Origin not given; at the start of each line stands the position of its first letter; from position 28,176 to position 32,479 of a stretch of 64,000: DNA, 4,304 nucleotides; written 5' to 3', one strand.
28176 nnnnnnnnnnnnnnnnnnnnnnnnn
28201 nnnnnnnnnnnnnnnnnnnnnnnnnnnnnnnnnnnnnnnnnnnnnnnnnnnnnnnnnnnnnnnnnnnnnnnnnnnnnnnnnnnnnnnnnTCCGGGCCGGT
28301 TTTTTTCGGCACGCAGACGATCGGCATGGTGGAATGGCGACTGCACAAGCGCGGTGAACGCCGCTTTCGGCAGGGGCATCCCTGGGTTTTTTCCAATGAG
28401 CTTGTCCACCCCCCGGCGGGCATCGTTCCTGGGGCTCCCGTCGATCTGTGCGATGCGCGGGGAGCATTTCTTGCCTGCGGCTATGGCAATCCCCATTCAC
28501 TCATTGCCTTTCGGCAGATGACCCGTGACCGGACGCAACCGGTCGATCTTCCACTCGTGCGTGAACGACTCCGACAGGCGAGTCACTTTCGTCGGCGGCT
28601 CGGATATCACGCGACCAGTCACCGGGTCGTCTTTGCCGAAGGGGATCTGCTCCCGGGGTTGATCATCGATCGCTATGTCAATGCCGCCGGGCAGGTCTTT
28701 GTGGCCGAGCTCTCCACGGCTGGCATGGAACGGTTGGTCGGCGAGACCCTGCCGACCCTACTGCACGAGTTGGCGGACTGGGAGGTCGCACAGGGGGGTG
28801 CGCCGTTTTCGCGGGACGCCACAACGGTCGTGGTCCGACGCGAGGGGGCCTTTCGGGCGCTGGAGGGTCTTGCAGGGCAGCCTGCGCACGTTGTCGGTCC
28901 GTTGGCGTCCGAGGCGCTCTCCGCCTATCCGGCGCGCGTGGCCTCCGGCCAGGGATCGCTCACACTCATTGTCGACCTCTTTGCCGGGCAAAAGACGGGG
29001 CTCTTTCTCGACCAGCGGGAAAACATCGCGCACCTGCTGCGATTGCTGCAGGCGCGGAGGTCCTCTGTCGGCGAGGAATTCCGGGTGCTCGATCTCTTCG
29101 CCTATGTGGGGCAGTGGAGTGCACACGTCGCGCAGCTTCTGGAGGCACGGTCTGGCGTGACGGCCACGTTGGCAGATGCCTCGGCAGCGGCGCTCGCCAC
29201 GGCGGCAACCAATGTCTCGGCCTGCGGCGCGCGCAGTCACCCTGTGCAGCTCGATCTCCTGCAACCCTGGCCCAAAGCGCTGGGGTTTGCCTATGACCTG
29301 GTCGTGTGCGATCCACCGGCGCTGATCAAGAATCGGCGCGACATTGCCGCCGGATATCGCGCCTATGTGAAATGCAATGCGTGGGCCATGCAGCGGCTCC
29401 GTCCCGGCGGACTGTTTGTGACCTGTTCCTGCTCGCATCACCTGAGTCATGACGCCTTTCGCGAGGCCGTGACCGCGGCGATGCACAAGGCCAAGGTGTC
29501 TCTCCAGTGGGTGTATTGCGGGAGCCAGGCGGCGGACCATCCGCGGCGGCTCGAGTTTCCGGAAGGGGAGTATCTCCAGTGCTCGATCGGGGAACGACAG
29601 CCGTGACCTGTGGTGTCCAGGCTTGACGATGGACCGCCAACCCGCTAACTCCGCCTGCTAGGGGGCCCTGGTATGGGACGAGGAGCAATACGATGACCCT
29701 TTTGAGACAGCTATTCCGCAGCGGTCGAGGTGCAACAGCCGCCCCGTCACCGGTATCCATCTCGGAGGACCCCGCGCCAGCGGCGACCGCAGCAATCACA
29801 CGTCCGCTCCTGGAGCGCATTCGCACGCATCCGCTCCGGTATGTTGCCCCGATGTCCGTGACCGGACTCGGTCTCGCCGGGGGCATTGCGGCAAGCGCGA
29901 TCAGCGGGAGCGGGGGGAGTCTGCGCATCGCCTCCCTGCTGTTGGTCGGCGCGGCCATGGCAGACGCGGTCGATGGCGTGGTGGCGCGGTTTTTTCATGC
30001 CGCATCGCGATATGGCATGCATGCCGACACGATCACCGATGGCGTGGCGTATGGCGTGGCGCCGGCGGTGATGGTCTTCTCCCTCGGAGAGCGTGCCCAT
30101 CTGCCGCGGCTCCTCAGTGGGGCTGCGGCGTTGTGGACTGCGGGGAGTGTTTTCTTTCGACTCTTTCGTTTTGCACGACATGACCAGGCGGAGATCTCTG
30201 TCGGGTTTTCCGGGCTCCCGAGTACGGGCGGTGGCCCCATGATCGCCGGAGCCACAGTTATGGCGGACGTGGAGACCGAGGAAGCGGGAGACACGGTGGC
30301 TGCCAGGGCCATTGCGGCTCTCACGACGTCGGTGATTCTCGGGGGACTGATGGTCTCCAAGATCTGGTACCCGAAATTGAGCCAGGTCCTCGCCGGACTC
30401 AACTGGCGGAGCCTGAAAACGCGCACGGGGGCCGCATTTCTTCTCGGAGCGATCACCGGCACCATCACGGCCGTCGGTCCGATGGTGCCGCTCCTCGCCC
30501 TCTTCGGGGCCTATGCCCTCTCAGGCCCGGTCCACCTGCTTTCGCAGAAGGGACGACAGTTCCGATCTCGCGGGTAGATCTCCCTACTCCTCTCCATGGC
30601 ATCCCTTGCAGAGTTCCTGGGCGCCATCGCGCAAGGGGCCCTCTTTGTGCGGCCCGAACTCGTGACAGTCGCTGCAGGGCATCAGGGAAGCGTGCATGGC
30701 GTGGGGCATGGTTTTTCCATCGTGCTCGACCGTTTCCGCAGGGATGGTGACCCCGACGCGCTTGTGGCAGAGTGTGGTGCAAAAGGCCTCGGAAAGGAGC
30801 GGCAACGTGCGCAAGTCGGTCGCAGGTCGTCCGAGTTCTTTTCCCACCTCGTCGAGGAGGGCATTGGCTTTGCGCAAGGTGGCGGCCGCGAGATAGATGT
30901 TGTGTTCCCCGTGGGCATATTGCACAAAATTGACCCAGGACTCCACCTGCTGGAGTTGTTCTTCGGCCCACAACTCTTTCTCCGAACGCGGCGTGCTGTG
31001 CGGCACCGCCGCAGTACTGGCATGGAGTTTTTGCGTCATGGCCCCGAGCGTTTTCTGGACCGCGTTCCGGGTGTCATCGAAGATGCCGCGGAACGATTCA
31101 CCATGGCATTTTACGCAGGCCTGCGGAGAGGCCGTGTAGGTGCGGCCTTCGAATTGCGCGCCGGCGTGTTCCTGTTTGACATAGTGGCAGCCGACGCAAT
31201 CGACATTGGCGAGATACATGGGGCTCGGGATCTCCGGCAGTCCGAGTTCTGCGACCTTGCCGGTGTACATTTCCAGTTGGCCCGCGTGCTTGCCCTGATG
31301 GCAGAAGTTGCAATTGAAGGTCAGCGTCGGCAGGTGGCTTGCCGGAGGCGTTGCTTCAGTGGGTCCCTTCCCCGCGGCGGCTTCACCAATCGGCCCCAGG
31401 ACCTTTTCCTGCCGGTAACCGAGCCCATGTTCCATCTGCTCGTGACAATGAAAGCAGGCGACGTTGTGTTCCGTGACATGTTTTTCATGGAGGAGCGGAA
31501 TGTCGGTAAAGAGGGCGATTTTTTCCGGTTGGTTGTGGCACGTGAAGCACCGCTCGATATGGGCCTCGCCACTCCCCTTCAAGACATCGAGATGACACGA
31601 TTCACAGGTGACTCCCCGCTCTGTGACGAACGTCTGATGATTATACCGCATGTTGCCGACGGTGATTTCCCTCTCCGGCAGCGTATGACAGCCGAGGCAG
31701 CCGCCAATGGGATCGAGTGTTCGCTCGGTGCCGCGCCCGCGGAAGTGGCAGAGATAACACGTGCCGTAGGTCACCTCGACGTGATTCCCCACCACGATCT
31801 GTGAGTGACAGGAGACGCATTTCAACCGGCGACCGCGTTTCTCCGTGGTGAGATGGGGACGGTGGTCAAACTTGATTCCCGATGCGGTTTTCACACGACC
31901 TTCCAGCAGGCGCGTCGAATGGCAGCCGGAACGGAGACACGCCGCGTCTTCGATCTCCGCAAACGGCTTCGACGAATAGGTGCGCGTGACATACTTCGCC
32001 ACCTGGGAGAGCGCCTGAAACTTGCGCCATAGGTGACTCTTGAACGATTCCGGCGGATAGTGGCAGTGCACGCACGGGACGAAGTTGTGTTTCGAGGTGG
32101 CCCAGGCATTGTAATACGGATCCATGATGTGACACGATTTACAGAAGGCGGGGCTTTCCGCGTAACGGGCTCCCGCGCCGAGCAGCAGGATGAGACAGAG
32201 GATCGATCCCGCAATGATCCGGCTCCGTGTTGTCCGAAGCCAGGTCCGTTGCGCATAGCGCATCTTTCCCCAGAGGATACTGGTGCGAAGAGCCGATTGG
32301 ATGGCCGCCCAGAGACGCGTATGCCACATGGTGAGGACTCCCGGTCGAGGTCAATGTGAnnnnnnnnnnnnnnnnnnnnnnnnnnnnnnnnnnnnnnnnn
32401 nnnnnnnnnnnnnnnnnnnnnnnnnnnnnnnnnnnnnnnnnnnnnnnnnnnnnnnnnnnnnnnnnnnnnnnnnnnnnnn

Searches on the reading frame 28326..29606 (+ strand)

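Call 92: search_protein_families(library=pfam, proteins=[window:28326-29606:+], max_evalue=0.00001)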
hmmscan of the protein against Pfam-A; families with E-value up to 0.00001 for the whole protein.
window:28326-29606:+ (426 aa): 2 families
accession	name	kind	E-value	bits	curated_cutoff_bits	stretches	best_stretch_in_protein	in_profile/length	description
PF17785.7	PUA_3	-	4.5e-20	71.6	22.6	1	5-67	2-64/64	PUA-like domain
PF05175.20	MTS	-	8.7e-06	25.9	23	0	241-385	27-157/170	Methyltransferase small domain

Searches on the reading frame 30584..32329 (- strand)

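Call 92: search_protein_families(library=pfam, proteins=[window:30584-32329:-], max_evalue=0.00001)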
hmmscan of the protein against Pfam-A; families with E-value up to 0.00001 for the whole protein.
window:30584-32329:- (581 aa): 3 families
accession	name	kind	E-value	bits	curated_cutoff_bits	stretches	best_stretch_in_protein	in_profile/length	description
PF14537.11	Cytochrom_c3_2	-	4.8e-13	49.8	25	0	237-299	4-67/79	Cytochrome c3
PF14522.11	Cytochrome_C7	-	4.2e-11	43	24.8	0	153-216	2-67/67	Cytochrome c7 and related cytochrome c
PF03264.19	Cytochrom_NNT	-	9.4e-07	29.2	24.1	1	47-178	23-167/174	NapC/NirT cytochrome c family, N-terminal region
